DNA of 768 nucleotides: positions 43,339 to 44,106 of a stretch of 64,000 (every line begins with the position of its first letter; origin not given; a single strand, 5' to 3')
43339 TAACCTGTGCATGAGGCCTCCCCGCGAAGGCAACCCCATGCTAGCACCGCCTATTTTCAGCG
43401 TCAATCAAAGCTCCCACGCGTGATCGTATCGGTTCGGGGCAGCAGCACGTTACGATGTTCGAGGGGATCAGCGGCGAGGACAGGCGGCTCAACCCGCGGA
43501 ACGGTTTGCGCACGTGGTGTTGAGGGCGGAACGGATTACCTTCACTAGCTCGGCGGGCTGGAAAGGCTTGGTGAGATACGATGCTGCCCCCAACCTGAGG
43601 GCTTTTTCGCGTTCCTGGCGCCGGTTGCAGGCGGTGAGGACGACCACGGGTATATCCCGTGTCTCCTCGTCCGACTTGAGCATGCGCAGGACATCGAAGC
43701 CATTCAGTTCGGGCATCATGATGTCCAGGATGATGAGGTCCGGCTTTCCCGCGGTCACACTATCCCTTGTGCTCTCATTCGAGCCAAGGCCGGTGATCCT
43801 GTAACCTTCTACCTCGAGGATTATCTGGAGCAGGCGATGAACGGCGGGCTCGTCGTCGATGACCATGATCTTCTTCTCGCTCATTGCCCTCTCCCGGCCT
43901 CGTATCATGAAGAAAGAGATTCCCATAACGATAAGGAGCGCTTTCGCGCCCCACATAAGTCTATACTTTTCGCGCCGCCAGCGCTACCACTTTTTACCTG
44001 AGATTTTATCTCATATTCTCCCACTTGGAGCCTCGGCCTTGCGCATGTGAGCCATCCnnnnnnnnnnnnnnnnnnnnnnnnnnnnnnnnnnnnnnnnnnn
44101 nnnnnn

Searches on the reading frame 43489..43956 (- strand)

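Call 11: search_protein_families(library=pfam, proteins=[window:43489-43956:-], max_evalue=0.001)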
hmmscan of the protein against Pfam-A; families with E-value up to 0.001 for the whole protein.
window:43489-43956:- (155 aa): 1 family
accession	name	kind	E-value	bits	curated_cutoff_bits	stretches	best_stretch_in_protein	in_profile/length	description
PF00072.30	Response_reg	-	6e-28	97.7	30.2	1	30-142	1-111/111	Response regulator receiver domain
